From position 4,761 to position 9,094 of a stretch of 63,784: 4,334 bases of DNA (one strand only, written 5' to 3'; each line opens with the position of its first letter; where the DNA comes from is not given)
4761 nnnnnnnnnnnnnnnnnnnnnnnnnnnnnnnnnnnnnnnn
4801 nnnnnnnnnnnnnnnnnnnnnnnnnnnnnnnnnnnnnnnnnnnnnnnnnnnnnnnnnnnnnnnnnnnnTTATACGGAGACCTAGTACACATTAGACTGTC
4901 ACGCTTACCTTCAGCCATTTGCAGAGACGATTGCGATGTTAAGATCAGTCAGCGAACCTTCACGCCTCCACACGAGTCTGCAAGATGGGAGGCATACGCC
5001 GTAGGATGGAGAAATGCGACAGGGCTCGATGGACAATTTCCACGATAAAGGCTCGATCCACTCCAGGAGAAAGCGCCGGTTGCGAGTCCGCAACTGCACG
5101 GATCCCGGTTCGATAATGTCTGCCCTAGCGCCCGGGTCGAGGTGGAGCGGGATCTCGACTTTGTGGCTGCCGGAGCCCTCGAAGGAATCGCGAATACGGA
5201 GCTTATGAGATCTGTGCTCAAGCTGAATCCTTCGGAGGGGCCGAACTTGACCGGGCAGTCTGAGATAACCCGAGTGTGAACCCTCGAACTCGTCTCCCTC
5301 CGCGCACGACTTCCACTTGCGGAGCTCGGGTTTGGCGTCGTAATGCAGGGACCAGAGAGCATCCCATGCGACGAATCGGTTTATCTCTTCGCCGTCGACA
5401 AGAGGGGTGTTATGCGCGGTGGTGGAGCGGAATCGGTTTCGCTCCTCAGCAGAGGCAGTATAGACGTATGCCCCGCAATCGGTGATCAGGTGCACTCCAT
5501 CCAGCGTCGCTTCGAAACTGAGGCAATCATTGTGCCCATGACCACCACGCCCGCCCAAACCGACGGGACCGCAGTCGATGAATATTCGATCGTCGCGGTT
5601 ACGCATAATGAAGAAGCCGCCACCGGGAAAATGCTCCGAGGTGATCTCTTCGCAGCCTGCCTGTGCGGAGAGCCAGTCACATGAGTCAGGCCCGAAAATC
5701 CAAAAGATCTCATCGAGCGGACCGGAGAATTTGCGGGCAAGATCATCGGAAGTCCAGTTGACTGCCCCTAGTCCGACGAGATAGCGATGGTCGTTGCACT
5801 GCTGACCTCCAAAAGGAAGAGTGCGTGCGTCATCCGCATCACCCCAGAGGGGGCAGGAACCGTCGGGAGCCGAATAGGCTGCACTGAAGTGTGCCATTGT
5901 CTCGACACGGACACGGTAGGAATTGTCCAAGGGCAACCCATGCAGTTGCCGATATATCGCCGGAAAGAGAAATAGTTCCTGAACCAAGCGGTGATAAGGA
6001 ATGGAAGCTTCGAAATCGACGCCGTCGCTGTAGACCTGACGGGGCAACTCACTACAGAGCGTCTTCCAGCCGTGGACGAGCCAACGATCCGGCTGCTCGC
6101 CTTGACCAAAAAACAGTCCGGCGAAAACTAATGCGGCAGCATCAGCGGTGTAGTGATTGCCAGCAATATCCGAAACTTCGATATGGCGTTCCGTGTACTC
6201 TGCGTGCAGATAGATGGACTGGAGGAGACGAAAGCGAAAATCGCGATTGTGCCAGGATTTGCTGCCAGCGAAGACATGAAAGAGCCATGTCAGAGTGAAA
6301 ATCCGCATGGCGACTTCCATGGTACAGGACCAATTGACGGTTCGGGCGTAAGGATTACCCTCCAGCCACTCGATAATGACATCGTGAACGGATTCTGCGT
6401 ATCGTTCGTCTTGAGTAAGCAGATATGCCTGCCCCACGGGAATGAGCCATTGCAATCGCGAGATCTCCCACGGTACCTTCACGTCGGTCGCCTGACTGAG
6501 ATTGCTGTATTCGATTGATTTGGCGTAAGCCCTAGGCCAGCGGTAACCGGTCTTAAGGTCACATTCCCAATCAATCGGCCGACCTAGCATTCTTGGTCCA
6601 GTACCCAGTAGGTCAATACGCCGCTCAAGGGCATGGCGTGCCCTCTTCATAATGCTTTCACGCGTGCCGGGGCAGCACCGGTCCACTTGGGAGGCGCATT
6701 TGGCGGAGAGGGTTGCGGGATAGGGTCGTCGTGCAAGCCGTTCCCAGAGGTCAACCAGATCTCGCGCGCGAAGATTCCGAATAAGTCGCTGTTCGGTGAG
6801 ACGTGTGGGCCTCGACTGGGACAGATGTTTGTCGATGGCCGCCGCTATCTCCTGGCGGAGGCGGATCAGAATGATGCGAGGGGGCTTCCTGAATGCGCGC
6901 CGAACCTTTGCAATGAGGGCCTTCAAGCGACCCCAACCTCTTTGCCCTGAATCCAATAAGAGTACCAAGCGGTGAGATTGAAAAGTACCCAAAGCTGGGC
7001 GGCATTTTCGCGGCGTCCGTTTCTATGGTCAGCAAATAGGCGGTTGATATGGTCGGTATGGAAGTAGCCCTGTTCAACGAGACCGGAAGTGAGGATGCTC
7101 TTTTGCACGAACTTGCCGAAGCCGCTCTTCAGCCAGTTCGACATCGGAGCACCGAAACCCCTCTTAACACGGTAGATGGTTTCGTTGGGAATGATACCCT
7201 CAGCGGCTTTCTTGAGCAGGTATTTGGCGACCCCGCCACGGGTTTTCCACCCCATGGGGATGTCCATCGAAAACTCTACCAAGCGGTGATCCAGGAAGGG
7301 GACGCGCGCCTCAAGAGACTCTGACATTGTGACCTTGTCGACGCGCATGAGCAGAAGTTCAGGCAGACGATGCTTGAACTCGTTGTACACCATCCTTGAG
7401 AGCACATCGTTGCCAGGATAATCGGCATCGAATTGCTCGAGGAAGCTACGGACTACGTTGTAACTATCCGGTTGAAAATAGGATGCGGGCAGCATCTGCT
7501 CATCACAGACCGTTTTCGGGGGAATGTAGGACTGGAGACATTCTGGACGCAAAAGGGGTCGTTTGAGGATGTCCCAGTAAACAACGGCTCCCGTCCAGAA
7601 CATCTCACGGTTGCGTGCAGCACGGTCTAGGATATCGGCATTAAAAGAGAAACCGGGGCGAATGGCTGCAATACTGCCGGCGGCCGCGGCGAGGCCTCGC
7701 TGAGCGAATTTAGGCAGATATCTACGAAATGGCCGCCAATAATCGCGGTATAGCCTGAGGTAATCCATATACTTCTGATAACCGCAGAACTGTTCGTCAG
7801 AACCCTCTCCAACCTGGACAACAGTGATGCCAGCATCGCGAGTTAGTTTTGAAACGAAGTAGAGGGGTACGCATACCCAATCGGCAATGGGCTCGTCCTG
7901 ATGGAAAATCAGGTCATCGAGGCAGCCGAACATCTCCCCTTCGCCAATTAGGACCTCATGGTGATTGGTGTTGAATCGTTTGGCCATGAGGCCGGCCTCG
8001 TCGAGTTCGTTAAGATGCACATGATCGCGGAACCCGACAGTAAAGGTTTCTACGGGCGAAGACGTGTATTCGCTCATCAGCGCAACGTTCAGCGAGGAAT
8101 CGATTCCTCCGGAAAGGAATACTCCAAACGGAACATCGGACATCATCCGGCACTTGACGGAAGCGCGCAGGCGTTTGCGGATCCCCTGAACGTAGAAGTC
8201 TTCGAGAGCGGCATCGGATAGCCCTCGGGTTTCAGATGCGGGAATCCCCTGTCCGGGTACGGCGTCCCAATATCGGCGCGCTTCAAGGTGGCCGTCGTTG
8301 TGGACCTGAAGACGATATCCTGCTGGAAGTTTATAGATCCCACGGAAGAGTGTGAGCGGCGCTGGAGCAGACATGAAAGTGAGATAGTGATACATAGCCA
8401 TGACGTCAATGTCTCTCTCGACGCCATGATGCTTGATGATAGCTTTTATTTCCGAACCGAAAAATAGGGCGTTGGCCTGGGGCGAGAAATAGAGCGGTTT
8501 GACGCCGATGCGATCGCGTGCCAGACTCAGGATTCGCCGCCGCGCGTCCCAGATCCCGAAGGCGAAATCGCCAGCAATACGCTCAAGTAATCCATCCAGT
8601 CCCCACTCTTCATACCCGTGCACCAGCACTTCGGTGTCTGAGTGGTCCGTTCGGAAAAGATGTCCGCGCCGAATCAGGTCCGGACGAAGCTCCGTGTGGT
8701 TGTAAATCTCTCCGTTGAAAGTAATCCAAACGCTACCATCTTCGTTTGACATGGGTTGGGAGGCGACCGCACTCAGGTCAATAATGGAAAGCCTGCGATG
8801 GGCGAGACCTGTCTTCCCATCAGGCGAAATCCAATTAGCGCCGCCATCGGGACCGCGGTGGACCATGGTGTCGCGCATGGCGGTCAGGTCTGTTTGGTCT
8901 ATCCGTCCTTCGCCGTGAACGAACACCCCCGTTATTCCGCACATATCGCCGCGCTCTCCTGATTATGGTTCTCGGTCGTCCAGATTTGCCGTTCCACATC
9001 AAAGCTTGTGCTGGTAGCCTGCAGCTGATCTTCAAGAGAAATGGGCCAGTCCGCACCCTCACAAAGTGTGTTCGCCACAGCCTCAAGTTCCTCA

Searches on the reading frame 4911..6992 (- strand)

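Call 13: search_protein_families(library=pfam, proteins=[window:4911-6992:-])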
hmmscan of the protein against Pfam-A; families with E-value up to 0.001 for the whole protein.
window:4911-6992:- (693 aa): 2 families
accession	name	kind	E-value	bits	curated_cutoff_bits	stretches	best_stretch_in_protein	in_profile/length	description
PF07940.18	Hepar_II_III_C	-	4.9e-37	128.1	24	1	452-663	6-210/237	Heparinase II/III-like, C-terminal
PF16889.11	Hepar_II_III_N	-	3e-30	106.2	22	1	155-389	79-316/340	Heparinase II/III N-terminus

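Call 62: search_protein_families(library=ncbifam, proteins=[window:4911-6992:-], max_evalue=1e-10)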
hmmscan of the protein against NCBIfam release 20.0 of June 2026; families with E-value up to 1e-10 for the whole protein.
window:4911-6992:- (693 aa): 2 families
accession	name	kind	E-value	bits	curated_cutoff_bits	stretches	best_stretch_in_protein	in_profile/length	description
NF045573.1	Hepsulflyase_CFB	equivalog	1.1e-30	106.5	700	1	155-386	109-341/651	heparin-sulfate lyase HepC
NF045572.1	Hepsulflyase_bctds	equivalog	3.5e-18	65.6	600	1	158-335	139-316/706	heparin-sulfate lyase HepC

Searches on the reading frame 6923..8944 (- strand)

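Call 13: search_protein_families(library=pfam, proteins=[window:6923-8944:-])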
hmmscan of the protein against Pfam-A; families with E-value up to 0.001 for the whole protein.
window:6923-8944:- (673 aa): 3 families
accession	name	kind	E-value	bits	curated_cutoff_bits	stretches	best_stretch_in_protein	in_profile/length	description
PF00733.27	Asn_synthase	-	2.6e-89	300.8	21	1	255-661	2-353/354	Asparagine synthase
PF13537.11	GATase_7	-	1.1e-40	138.8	25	1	49-170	1-122/123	Glutamine amidotransferase domain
PF13522.11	GATase_6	-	7.1e-38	130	27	1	38-165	7-130/130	Glutamine amidotransferase domain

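Call 62: search_protein_families(library=ncbifam, proteins=[window:6923-8944:-], max_evalue=1e-10)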
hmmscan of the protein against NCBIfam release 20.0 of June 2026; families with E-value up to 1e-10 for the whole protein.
window:6923-8944:- (673 aa): 6 families
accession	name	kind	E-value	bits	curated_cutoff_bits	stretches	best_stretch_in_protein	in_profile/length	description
TIGR03108.1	eps_aminotran_1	hypoth_equivalog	2.1e-148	495.8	816.9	2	1-424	1-404/628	XrtA/PEP-CTERM system amidotransferase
TIGR01536.1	asn_synth_AEB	equivalog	1e-138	463.6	267.1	1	2-597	1-517/517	asparagine synthase (glutamine-hydrolyzing)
TIGR03104.1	trio_amidotrans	equivalog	5.9e-124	414.5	570.1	2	1-421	1-409/589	N-acetylglutaminylglutamine amidotransferase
NF006949.0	PRK09431.1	equivalog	7.2e-86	288.9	499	3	1-172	1-168/554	asparagine synthase B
NF033535.1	lass_lactam_cya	exception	7.1e-76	256.1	525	2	1-415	1-404/668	lasso peptide isopeptide bond-forming cyclase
NF033561.1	macrolact_Ik_Al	subfamily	2.5e-14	52.8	300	1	139-353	93-296/561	albusnodin/ikarugamycin family macrolactam cyclase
